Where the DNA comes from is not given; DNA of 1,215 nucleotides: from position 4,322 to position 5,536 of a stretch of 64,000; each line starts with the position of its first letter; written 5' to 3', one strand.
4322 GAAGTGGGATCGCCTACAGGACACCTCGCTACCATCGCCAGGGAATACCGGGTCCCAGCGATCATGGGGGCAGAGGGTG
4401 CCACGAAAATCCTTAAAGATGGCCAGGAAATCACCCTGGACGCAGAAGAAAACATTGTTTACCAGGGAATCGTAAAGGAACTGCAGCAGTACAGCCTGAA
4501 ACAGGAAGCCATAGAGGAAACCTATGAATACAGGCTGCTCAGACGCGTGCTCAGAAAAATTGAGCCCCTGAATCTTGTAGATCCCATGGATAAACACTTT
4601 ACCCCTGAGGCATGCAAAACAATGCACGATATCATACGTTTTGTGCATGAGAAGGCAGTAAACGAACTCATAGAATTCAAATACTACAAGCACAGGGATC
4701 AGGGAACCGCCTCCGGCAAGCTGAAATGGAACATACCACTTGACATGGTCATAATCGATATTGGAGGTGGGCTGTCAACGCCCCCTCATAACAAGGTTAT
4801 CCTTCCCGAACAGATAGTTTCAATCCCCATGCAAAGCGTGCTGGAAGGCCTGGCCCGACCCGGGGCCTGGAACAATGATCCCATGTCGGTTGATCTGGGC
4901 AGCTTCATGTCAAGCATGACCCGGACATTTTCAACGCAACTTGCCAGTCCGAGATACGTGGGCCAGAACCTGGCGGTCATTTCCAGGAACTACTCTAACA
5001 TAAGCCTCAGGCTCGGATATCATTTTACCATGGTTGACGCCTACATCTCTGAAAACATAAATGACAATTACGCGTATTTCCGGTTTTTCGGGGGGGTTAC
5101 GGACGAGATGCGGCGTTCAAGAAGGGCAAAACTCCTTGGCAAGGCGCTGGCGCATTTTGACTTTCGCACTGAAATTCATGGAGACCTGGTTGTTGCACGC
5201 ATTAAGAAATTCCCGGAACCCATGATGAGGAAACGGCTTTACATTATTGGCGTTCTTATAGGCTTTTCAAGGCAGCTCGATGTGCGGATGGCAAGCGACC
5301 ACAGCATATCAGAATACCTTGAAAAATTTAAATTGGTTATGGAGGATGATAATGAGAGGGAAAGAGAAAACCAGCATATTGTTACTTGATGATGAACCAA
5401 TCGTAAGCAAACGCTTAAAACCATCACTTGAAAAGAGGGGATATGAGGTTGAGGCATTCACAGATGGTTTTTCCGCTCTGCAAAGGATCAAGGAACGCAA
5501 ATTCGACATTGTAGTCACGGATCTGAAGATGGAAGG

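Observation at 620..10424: Seven-gene sigma-54-linked module of unknown function (TauE-like, TIGR02186-like, dikinase-like, receiver, two USPs) plus a convergent HK/bEBP pair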

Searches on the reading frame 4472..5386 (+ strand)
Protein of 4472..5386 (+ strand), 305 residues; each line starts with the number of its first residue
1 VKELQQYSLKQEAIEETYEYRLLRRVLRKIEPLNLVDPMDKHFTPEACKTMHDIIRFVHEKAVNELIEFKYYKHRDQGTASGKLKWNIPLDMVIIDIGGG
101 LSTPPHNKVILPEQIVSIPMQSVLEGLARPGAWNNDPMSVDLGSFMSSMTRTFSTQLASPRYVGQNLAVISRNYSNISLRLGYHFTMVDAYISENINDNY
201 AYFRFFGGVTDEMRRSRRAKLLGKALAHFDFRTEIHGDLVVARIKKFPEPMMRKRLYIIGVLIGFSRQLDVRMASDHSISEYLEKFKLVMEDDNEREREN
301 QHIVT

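Call 25: search_solved_structures(query=A2, max_evalue=10, show_alignments=2)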
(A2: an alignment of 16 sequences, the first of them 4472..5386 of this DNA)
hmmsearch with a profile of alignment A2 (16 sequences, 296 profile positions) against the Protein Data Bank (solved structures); distinct sequences matched with E-value up to 10: 2.
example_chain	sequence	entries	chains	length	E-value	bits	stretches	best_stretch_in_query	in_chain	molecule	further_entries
4r5d_A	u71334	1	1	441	0.51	12.6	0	4-51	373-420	Leucine rich repeat protein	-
3mlg_A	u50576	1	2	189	0.55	12.5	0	237-272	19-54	2X chimera of Helicobacter pylori protein HP0242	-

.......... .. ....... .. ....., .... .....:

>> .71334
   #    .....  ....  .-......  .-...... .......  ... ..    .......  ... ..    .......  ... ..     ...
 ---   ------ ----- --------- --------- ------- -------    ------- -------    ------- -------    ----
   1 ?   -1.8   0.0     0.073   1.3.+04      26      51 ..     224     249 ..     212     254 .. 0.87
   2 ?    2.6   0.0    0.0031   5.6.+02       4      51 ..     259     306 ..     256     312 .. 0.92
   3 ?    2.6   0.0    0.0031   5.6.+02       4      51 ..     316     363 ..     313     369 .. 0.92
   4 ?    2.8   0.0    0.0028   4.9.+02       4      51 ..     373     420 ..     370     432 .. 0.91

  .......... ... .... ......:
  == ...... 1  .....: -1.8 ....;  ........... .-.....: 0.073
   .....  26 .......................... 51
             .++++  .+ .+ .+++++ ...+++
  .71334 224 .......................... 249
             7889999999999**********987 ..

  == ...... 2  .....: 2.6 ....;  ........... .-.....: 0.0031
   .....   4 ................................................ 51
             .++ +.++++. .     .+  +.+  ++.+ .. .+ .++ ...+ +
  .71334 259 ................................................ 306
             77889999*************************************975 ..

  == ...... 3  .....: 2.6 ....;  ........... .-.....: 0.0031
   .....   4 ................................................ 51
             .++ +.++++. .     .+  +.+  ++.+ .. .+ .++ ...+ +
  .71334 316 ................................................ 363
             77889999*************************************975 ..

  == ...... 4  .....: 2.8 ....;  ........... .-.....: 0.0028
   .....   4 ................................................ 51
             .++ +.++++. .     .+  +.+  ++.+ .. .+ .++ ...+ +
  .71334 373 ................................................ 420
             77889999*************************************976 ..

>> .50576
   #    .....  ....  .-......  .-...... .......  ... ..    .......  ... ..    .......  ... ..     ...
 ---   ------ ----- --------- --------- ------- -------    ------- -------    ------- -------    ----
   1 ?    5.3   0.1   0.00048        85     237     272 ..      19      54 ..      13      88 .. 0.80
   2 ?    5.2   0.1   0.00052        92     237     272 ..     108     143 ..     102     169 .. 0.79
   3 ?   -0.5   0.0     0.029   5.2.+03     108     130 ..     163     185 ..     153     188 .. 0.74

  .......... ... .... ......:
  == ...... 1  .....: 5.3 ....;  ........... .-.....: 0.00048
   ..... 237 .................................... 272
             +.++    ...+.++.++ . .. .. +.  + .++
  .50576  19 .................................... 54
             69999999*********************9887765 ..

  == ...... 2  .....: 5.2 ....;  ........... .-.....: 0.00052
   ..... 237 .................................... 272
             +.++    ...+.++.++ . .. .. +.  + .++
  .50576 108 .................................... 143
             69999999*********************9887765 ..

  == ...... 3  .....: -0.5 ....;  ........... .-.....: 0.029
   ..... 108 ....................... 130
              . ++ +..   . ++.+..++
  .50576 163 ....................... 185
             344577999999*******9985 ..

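Call 27: search_protein_families(library=pfam, proteins=[window:4472-5386:+], max_evalue=10)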
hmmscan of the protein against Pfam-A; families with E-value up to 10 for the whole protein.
window:4472-5386:+ (305 aa): 0 families

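Call 32: predict_structure(alignment_id=A2)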
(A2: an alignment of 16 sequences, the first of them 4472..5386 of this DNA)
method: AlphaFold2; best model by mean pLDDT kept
length: 305 residues; sequences in the alignment: 16
mean_pLDDT: 67.4   pTM: 0.66
mean pLDDT of the five models: 67.4, 64.3, 58.5, 51.0, 47.8
residues with pLDDT >= 90: 75; 70-90: 97; 50-70: 24; < 50: 109
segments of 3 or more residues with pLDDT < 50: 1-56, 65-76, 137-164, 294-305
pLDDT, mean of each block of 10 residues (from residue 1): 30 40 46 35 44 49 47 50 77 81 82 94 91 56 35 34 63 87 81 93 81 82 92 88 94 95 80 77 85 48 38
secondary structure, 60 per line:
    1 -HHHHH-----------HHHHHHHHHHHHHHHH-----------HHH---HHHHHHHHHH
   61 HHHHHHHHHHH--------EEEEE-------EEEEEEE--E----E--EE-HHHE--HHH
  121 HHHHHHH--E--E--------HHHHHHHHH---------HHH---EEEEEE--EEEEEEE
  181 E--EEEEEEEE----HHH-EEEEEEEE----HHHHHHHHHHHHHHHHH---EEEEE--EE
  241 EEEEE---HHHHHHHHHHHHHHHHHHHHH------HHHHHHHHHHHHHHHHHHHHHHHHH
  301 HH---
elements in order: H2-6 H18-33 H51-71 E80-84 E92-98 H118-127 H142-150 E166-171 E174-181 E184-191 E200-207 H212-228 E232-236 E239-245 H249-269 H276-302

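Call 34: fold_search(model_id=the predicted structure, library=pdb)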
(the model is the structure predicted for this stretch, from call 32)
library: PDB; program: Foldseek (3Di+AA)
matches with E <= 10: 754; with E <= 0.001: 0
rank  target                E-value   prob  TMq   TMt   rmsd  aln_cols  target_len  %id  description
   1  2zvf_F                2.1e-02  0.33  0.16  0.23  14.8       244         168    9  Crystal structure of Archaeoglobus fulgidus alanyl-tRNA synthetase C-terminal dimerization domain (released 2009-06-30)
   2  2plg_A                2.4e-02  0.66  0.20  0.34  14.9       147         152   15  Crystal structure of T110839 protein from Synechococcus elongatus (released 2007-05-01)
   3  9fig                  3.6e-02  0.35  0.17  0.15  13.2       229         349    9  Crystal structure of the arginine kinase Sar s 20 (released 2025-06-11)
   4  7vcj                  3.6e-02  0.35  0.17  0.15  13.3       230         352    8  Arginine kinase H227A from Daphnia magna (released 2022-02-16)
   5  5x4i                  4.3e-02  0.41  0.18  0.14  11.1       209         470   10  Pyrococcus furiosus RecJ (D83A, Mn-soaking) (released 2018-02-14)
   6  9fhn_A                4.6e-02  0.30  0.17  0.15  13.4       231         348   10  Crystal structure of the arginine kinase Der p 20.0101 (released 2025-06-11)
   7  4h5b_B                5.7e-02  0.57  0.22  0.36  12.7       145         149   12  Crystal Structure of DR_1245 from Deinococcus radiodurans (released 2013-01-30)
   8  7bih_A                7.7e-02  0.30  0.12  0.09  13.5        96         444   11  Crystal structure of RecJ-Cdc45 from Methanothermobacter Thermoautotrophicus in the closed state. (released 2022-07-27)
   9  8hcn_D                8.1e-02  0.38  0.14  0.16   9.1       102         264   12  CryoEM Structure of Klebsiella pneumoniae UreD/urease complex (released 2023-05-03)
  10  6nly_C                8.1e-02  0.16  0.15  0.21  15.5       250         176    8  Fragment of human mitochondrial Alanyl-tRNA Synthetase C-Ala domain (released 2020-01-15)
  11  6now_A                9.1e-02  0.16  0.15  0.20  15.4       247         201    7  Human Mitochondrial Alanyl-tRNA Synthetase C-Ala domain (released 2020-01-22)
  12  5x4j                  1.0e-01  0.23  0.19  0.14  13.0       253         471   10  The crystal structure of Pyrococcus furiosus RecJ (Zn-soaking) (released 2018-02-14)
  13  3ehj_A                1.1e-01  0.13  0.15  0.20  17.6       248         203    9  Crystal structure of DesKC-H188V in complex with AMP-PCP (released 2009-09-15)
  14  7bih_B                1.1e-01  0.13  0.13  0.10  15.0       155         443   12  Crystal structure of RecJ-Cdc45 from Methanothermobacter Thermoautotrophicus in the closed state. (released 2022-07-27)
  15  3g98_A                1.2e-01  0.20  0.12  0.26  12.6       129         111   14  Crystal Structure of the C-Ala domain from Aquifex aeolicus alanyl-tRNA synthetase (released 2009-10-06)
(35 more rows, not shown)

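Call 35: search_protein_representatives(alignment_id=A2)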
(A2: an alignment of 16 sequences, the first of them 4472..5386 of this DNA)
Query: 16 sequences, 296 profile positions. Proteins with E-value up to 0.001 (for the whole library): 1333; up to 1e-10: 1020; up to 1e-30: 670. The best 150 are listed.
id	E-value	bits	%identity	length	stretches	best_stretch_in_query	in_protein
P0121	3.0e-124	430.4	-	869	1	1-293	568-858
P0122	8.5e-123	425.6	-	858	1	1-293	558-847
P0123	3.8e-121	420.2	-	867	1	1-294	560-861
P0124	3.1e-119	413.9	-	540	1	2-290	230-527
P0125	1.4e-114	398.7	-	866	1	1-294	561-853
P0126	8.8e-113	392.7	-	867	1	1-288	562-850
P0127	1.3e-110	385.6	-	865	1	3-293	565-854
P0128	3.8e-106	370.9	-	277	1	2-241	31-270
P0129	9.1e-106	369.7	-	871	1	1-293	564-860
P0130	5.8e-105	367.0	-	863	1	1-294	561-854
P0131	1.2e-104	366.0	-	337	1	10-288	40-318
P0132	1.1e-103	362.8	-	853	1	1-286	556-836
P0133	2.0e-102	358.7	-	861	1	2-291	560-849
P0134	6.2e-101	353.8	-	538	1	8-291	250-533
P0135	9.2e-101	353.3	-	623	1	2-287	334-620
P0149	4.2e-89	315.0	-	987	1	1-284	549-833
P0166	2.0e-82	293.1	-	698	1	2-286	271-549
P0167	4.7e-82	291.8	-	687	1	2-286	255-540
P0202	9.0e-71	254.8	-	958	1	8-290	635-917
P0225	4.4e-65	236.1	-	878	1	15-286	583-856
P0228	8.8e-65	235.1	-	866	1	3-287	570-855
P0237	1.9e-63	230.7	-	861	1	13-286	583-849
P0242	2.6e-62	227.0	-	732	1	18-291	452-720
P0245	3.6e-62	226.5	-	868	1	13-284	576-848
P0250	3.0e-61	223.5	-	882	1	14-286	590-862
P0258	2.8e-60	220.3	-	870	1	13-287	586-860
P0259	2.9e-60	220.3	-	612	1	19-276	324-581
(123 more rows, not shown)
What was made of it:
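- In full-length members it sits C-terminal in proteins of about 850-870 aa (call 35).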

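Call 58: search_protein_families(library=pfam, proteins=[P0149, P0166, P0167, P0202, P0242, P0259], max_evalue=0.001)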
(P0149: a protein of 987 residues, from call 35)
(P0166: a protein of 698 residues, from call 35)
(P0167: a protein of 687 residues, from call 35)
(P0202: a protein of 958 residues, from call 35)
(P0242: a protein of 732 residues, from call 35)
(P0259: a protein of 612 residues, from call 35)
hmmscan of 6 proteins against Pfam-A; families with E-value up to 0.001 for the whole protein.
P0149 (987 aa): 3 families
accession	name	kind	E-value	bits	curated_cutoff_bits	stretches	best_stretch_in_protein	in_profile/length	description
PF01326.24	PPDK_N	-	3.4e-75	253.8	27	1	128-421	3-311/328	Pyruvate phosphate dikinase, AMP/ATP-binding domain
PF00072.30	Response_reg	-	6.1e-23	81.6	30.2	1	857-966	1-110/111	Response regulator receiver domain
PF00391.29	PEP-utilizers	-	7.9e-17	61.1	23.1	1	472-541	2-71/72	PEP-utilising enzyme, mobile domain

P0166 (698 aa): 3 families
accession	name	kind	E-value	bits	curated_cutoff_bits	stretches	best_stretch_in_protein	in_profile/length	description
PF01326.24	PPDK_N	-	3.7e-28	99.2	27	1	1-148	167-317/328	Pyruvate phosphate dikinase, AMP/ATP-binding domain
PF00072.30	Response_reg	-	2.4e-24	86.1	30.2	1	572-681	1-110/111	Response regulator receiver domain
PF00391.29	PEP-utilizers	-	3.2e-16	59.1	23.1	1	194-262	3-71/72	PEP-utilising enzyme, mobile domain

P0167 (687 aa): 3 families
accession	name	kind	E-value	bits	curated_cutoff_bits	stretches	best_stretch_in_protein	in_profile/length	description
PF00072.30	Response_reg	-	9e-23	81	30.2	1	569-677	1-109/111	Response regulator receiver domain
PF00391.29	PEP-utilizers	-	2.8e-16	59.3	23.1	1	178-247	3-72/72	PEP-utilising enzyme, mobile domain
PF01326.24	PPDK_N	-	9.6e-16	58.4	27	1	1-125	184-310/328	Pyruvate phosphate dikinase, AMP/ATP-binding domain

P0202 (958 aa): 1 family
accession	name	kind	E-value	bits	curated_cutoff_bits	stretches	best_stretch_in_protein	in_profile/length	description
PF00391.29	PEP-utilizers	-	6.3e-15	55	23.1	1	551-619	2-70/72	PEP-utilising enzyme, mobile domain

P0242 (732 aa): 1 family
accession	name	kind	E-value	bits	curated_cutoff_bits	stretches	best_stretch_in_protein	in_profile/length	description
PF00391.29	PEP-utilizers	-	2.7e-12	46.5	23.1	1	360-426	4-71/72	PEP-utilising enzyme, mobile domain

P0259 (612 aa): 2 families
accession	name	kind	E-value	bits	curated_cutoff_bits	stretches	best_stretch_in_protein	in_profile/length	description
PF01326.24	PPDK_N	-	1.1e-39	137.1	27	1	2-191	127-319/328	Pyruvate phosphate dikinase, AMP/ATP-binding domain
PF00391.29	PEP-utilizers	-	1.6e-20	72.9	23.1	1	229-300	1-72/72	PEP-utilising enzyme, mobile domain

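Call 78: predict_structure(alignment_id=A6)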
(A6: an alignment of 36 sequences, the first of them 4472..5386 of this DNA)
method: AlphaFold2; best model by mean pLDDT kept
length: 305 residues; sequences in the alignment: 36
mean_pLDDT: 85.3   pTM: 0.74
mean pLDDT of the five models: 85.3, 85.1, 83.9, 82.9, 82.6
residues with pLDDT >= 90: 160; 70-90: 99; 50-70: 36; < 50: 10
segments of 3 or more residues with pLDDT < 50: 153-160
pLDDT, mean of each block of 10 residues (from residue 1): 56 74 78 77 88 79 72 60 94 93 93 98 97 84 70 45 79 96 92 97 92 94 98 97 98 98 92 93 96 85 77
secondary structure, 60 per line:
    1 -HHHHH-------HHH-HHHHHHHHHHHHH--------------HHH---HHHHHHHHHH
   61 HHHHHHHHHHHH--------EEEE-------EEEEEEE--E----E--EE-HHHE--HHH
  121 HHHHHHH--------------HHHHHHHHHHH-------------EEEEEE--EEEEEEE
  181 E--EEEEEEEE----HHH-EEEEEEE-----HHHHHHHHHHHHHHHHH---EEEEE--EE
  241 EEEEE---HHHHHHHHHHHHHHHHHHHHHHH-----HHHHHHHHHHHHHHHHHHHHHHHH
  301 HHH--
elements in order: H2-6 H18-30 H51-72 E81-84 E92-98 H118-127 H142-152 E166-171 E174-181 E184-191 E200-206 H212-228 E232-236 E239-245 H249-271 H277-303

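Call 80: fold_search(model_id=the predicted structure, library=pdb)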
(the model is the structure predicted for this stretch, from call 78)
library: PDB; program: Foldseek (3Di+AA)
matches with E <= 10: 541; with E <= 0.001: 0
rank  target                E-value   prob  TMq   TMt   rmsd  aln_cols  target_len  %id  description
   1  2plg_A                2.0e-02  0.84  0.22  0.37  15.8       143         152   15  Crystal structure of T110839 protein from Synechococcus elongatus (released 2007-05-01)
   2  7bih_A                3.5e-02  0.23  0.13  0.10  17.0       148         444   12  Crystal structure of RecJ-Cdc45 from Methanothermobacter Thermoautotrophicus in the closed state. (released 2022-07-27)
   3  9fhn_A                4.2e-02  0.35  0.19  0.17  14.3       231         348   11  Crystal structure of the arginine kinase Der p 20.0101 (released 2025-06-11)
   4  9fig                  4.5e-02  0.33  0.17  0.15  13.2       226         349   11  Crystal structure of the arginine kinase Sar s 20 (released 2025-06-11)
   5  7bih_B                4.7e-02  0.25  0.15  0.11  16.6       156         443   13  Crystal structure of RecJ-Cdc45 from Methanothermobacter Thermoautotrophicus in the closed state. (released 2022-07-27)
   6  5x4i                  5.0e-02  0.35  0.18  0.13  11.0       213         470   11  Pyrococcus furiosus RecJ (D83A, Mn-soaking) (released 2018-02-14)
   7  5x4j                  7.1e-02  0.35  0.19  0.14  10.5       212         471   11  The crystal structure of Pyrococcus furiosus RecJ (Zn-soaking) (released 2018-02-14)
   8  5t5s                  8.0e-02  0.18  0.14  0.18  15.7       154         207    6  A fragment of a human tRNA synthetase (released 2016-11-30)
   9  6now_A                9.0e-02  0.21  0.14  0.19  14.2       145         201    9  Human Mitochondrial Alanyl-tRNA Synthetase C-Ala domain (released 2020-01-22)
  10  7vcj                  1.1e-01  0.20  0.17  0.15  13.8       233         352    8  Arginine kinase H227A from Daphnia magna (released 2022-02-16)
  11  2zvf_F                1.2e-01  0.11  0.13  0.19  18.2       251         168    7  Crystal structure of Archaeoglobus fulgidus alanyl-tRNA synthetase C-terminal dimerization domain (released 2009-06-30)
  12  5x4h                  1.3e-01  0.28  0.19  0.14  10.5       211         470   11  The crystal structure of Pyrococcus furiosus RecJ (wild-type) (released 2018-02-14)
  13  7ykv_A                1.3e-01  0.25  0.20  0.15  10.7       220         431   11  The structure of archaeal nuclease RecJ2 from Methanocaldococcus jannaschii (released 2023-07-26)
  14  6now_B                1.4e-01  0.23  0.16  0.22  13.9       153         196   10  Human Mitochondrial Alanyl-tRNA Synthetase C-Ala domain (released 2020-01-22)
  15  9fho                  1.4e-01  0.16  0.17  0.15  14.5       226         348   11  Crystal structure of the arginine kinase Der p 20_like (putative isoform) (released 2025-06-11)
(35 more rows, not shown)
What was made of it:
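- Tried and rejected: The best were 2plg and DR_1245, YbjN/T3SS-chaperone-like, at TM about 0.2 (calls 34, 80).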

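Call 96: find_encoding_contigs(protein=P0258, flank=6000, max_places=1)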
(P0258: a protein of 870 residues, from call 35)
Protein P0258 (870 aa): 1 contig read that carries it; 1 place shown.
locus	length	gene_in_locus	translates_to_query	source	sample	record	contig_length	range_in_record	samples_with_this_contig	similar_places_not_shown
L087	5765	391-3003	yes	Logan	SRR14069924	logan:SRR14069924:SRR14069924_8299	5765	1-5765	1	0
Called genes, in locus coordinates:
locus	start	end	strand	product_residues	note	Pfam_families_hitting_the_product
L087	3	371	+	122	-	?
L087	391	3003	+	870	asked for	PF01326:PPDK_N, PF00391:PEP-utilizers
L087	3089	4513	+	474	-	PF18776:Hexapep_loop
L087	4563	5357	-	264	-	-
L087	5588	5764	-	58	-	?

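Call 97: find_encoding_contigs(protein=P0149, flank=6000, max_places=1)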
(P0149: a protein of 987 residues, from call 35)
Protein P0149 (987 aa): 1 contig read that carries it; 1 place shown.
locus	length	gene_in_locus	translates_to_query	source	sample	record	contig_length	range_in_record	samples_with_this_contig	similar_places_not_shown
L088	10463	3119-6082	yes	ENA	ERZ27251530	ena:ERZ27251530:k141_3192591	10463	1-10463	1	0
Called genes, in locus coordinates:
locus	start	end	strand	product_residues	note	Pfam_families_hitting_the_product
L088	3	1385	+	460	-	?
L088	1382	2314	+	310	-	PF01925:TauE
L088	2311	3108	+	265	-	PF09608:Alph_Pro_TM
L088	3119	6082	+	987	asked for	PF01326:PPDK_N, PF00391:PEP-utilizers, PF00072:Response_reg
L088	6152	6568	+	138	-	PF00072:Response_reg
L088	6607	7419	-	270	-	PF13189:Cytidylate_kin2, PF04972:BON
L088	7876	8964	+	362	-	PF00149:Metallophos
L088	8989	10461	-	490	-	?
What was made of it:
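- The USP genes are the least constant parts (64/73 and 58/64; absent in L088, call 97).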

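Call 98: find_encoding_contigs(protein=P0202, flank=6000, max_places=1)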
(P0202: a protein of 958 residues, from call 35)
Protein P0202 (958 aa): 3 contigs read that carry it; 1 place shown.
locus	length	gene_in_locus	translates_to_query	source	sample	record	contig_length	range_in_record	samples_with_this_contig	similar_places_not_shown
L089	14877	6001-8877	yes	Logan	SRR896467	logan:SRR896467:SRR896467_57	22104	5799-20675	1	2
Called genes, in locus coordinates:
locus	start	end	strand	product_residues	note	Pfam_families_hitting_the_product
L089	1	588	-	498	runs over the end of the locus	PF00672:HAMP, PF00512:HisKA, PF02518:HATPase_c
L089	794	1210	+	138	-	PF00582:Usp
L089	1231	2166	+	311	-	PF01925:TauE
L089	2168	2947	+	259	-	PF09608:Alph_Pro_TM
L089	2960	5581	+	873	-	PF01326:PPDK_N, PF00391:PEP-utilizers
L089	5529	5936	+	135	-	PF00072:Response_reg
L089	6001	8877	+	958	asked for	PF00391:PEP-utilizers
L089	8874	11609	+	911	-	PF01326:PPDK_N, PF00391:PEP-utilizers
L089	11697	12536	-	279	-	PF00149:Metallophos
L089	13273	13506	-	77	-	-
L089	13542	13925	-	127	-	-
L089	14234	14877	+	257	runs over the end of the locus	-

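Call 99: find_encoding_contigs(protein=P0228, flank=6000, max_places=1)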
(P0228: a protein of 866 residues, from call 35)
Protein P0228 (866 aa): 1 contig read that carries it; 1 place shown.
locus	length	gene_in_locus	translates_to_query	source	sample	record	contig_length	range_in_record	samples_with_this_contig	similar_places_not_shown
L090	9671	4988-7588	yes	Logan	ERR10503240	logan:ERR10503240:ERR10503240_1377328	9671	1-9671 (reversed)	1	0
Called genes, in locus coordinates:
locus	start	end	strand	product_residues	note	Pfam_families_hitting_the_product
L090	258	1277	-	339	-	PF00158:Sigma54_activat, PF14532:Sigma54_activ_2, PF07728:AAA_5 (faint), PF25601:AAA_lid_14, PF02954:HTH_8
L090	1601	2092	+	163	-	PF00571:CBS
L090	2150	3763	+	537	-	PF00939:Na_sulph_symp, PF03600:CitMHS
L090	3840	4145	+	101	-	-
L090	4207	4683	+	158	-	PF00571:CBS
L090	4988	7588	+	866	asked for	PF01326:PPDK_N, PF00391:PEP-utilizers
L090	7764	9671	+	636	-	?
